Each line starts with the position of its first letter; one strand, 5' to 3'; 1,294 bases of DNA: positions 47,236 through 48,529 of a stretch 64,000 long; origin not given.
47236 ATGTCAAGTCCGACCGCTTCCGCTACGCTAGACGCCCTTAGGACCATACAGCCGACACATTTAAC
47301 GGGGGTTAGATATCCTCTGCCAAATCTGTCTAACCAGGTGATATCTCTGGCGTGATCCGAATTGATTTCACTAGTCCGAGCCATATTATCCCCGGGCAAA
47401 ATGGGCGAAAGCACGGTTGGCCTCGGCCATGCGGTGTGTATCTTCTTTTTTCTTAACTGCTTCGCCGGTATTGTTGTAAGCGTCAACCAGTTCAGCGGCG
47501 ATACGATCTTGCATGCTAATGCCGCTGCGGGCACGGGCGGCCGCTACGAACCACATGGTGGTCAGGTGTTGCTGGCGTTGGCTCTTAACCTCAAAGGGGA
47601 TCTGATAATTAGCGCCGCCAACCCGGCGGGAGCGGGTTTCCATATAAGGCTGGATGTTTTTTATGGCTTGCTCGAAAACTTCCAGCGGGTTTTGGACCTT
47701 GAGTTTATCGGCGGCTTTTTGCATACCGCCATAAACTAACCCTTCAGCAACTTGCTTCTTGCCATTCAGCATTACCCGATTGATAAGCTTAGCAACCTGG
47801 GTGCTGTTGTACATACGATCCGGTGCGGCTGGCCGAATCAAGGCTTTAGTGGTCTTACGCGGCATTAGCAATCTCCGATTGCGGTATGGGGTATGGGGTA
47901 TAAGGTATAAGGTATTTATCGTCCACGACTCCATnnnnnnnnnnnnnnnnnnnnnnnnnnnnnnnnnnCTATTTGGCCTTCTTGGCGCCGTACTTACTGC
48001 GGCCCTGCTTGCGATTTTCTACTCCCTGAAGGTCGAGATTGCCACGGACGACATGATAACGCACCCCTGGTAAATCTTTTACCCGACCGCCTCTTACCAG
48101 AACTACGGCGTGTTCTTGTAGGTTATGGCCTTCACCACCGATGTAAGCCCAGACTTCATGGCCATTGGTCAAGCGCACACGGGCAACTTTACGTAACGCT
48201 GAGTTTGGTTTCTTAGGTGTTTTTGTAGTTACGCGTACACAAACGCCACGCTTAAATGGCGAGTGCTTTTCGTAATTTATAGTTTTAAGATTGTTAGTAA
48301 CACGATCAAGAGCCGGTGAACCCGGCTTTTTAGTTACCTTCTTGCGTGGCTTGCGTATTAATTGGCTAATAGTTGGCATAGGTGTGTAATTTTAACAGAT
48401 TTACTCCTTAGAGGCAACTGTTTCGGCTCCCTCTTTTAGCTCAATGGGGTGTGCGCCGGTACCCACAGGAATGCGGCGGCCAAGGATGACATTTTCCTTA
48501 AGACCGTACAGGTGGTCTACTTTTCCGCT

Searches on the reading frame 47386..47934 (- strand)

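Call 6: search_protein_families(library=ncbifam, proteins=[window:47386-47934:-])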
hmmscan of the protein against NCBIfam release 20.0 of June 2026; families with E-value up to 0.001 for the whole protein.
window:47386-47934:- (182 aa): 3 families
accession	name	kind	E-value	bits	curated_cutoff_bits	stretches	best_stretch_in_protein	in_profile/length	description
TIGR01029.1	rpsG_bact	equivalog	8.4e-56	188.2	135.85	1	30-180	4-153/154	30S ribosomal protein S7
NF003106.0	PRK04027.1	equivalog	7.6e-13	48.4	225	1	47-174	60-195/195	30S ribosomal protein S7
TIGR01028.1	uS7_euk_arch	equivalog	6.3e-12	45.5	200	1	46-174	50-186/186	30S ribosomal protein S7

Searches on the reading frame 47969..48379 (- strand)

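Call 6: search_protein_families(library=ncbifam, proteins=[window:47969-48379:-])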
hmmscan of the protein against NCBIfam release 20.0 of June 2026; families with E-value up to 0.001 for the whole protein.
window:47969-48379:- (136 aa): 3 families
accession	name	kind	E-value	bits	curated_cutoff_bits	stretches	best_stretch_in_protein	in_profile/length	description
TIGR00981.1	rpsL_bact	equivalog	2.1e-62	208.5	112.95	1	1-136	1-123/124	30S ribosomal protein S12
TIGR00982.1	uS12_E_A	equivalog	3.3e-10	39.8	140.2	1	38-117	37-126/139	30S ribosomal protein S12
NF003254.0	PRK04211.1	equivalog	9.3e-10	38.2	196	1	38-114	44-129/146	30S ribosomal protein S12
